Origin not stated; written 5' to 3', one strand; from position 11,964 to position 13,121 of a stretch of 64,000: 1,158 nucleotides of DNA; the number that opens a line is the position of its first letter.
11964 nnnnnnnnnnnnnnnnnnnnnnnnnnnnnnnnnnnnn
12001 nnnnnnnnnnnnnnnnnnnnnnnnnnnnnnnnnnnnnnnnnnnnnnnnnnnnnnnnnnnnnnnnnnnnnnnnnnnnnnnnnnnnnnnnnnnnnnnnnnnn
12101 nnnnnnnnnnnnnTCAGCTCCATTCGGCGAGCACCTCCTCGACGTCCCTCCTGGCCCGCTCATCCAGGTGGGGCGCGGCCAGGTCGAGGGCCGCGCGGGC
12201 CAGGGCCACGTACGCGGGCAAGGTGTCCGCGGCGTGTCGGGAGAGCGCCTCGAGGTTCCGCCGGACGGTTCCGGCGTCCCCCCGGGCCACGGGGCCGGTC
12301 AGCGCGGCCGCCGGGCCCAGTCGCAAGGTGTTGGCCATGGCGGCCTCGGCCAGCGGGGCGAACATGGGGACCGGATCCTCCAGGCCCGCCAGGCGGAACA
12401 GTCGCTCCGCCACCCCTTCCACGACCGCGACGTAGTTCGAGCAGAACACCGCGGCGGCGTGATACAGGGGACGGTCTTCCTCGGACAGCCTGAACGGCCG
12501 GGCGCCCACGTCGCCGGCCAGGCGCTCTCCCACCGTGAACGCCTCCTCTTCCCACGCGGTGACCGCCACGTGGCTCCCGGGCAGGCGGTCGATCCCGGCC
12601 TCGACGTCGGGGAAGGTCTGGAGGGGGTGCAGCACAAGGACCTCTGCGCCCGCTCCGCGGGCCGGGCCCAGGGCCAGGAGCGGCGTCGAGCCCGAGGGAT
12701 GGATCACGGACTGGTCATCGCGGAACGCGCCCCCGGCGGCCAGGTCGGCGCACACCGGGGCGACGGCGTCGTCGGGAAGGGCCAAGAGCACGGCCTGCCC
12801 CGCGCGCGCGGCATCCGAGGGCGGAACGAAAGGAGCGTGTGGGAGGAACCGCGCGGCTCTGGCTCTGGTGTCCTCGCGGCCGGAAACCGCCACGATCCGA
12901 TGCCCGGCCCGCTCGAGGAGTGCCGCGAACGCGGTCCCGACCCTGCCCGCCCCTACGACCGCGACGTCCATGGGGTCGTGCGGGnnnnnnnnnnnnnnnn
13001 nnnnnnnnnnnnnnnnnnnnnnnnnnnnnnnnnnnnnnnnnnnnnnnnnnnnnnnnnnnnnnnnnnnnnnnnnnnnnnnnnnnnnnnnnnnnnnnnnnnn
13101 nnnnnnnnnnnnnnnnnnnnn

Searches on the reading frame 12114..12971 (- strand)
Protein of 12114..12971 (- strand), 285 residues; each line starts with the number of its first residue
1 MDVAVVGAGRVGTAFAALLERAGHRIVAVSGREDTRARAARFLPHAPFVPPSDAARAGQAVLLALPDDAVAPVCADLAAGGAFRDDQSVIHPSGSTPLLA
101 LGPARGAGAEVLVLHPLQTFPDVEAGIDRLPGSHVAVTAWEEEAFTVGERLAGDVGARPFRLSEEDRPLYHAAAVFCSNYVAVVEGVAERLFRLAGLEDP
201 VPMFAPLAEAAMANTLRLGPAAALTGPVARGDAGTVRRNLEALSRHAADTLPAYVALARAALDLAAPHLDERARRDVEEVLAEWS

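Call 5: search_protein_families(library=pfam, proteins=[window:12114-12971:-], max_evalue=1)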
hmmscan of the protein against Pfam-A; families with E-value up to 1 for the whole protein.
window:12114-12971:- (285 aa): 23 families
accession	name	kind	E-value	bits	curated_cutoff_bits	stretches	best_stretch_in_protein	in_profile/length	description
PF10728.14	DUF2520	-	9.4e-34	116.3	25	1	135-260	3-124/125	Domain of unknown function (DUF2520)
PF10727.15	Rossmann-like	-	3.3e-19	69.4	23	1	2-116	16-131/131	Rossmann-like domain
PF03807.23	F420_oxidored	-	6.4e-08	33.5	21.6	1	3-77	2-79/94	NADP oxidoreductase coenzyme F420-dependent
PF01210.29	NAD_Gly3P_dh_N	-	0.00037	20.9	23.1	1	3-35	2-34/158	NAD-dependent glycerol-3-phosphate dehydrogenase N-terminus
PF02558.23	ApbA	-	0.0013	18.8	22.2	1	3-33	1-31/150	Ketopantoate reductase PanE/ApbA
PF02737.24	3HCDH_N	-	0.0028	18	22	1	3-40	2-39/180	3-hydroxyacyl-CoA dehydrogenase, NAD binding domain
PF02254.24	TrkA_N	-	0.0042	17.8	23.8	1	3-42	1-40/116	TrkA-N domain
PF03435.24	Sacchrp_dh_NADP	-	0.012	16.3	25.1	1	3-40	1-40/129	Saccharopine dehydrogenase NADP binding domain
PF01408.29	GFO_IDH_MocA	-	0.013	16.7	24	1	2-48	2-51/120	Oxidoreductase family, NAD-binding Rossmann fold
PF01494.25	FAD_binding_3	-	0.013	15.2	22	1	2-35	3-36/349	FAD binding domain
PF02826.25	2-Hacid_dh_C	-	0.014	15.3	25.1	1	2-37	38-73/178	D-isomer specific 2-hydroxyacid dehydrogenase, NAD binding domain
PF13450.12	NAD_binding_8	-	0.015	16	21.9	1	5-35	1-31/68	NAD(P)-binding Rossmann-like domain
PF13478.12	XdhC_C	-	0.024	15.6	29.7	1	3-44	1-41/125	XdhC Rossmann domain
PF07992.20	Pyr_redox_2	-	0.034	14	26.1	1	2-32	2-31/291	Pyridine nucleotide-disulphide oxidoreductase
PF03446.21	NAD_binding_2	-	0.054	13.9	21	1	2-71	1-70/161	NAD binding domain of 6-phosphogluconate dehydrogenase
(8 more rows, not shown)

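Call 6: search_protein_families(library=ncbifam, proteins=[window:12114-12971:-], max_evalue=1)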
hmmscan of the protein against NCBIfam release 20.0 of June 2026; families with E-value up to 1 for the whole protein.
window:12114-12971:- (285 aa): 46 families (the best 25 are shown)
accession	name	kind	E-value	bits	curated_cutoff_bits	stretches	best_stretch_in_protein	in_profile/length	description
NF004783.0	PRK06129.1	equivalog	0.00012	21.6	347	1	2-41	4-43/315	3-hydroxyacyl-CoA dehydrogenase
NF006409.0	PRK08655.1-3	equivalog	0.00037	20.2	310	1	2-79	2-79/290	prephenate dehydrogenase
NF041297.1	UDPGDh_AglM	equivalog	0.0004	19.4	670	1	1-33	1-33/429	UDP-glucose 6-dehydrogenase AglM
NF005091.0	PRK06522.2-2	equivalog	0.00041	19.6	252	1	1-33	2-35/302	2-dehydropantoate 2-reductase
NF000942.0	PRK00094.1-4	subfamily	0.0027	16.9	257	1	2-37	4-39/334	NAD(P)H-dependent glycerol-3-phosphate dehydrogenase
NF004829.0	PRK06183.1-3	subfamily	0.0031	16.3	390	1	1-30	9-38/520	bifunctional 3-(3-hydroxy-phenyl)propionate/3-hydroxycinnamic acid hydroxylase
TIGR02032.1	GG-red-SF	subfamily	0.004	16.9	158.8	1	1-30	1-30/297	geranylgeranyl reductase family protein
TIGR03026.1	NDP-sugDHase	subfamily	0.0062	15.3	189.8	1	1-30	1-30/413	nucleotide sugar dehydrogenase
TIGR00745.1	apbA_panE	subfamily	0.0067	15.7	141.35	1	3-34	2-33/305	2-dehydropantoate 2-reductase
NF042925.1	FHMPC_DH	equivalog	0.0072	15.7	500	1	2-46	2-46/304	5-formyl-3-hydroxy-2-methylpyridine 4-carboxylate 5-dehydrogenase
TIGR03364.1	HpnW_proposed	hypoth_equivalog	0.0076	15.4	285.1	1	1-30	1-30/365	TIGR03364 family FAD-dependent oxidoreductase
NF005092.1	PRK06522.2-3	equivalog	0.011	14.9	500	1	1-34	1-33/296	2-dehydropantoate 2-reductase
TIGR01317.1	GOGAT_sm_gam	subfamily_domain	0.011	14.6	447.7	1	2-34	145-176/485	glutamate synthase small subunit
TIGR01988.1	Ubi-OHases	subfamily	0.011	14.6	224.65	1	2-34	1-34/387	ubiquinone biosynthesis hydroxylase, UbiH/UbiF/VisC/COQ6 family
NF005612.0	PRK07364.1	equivalog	0.013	14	487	1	1-37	19-55/415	FAD-dependent hydroxylase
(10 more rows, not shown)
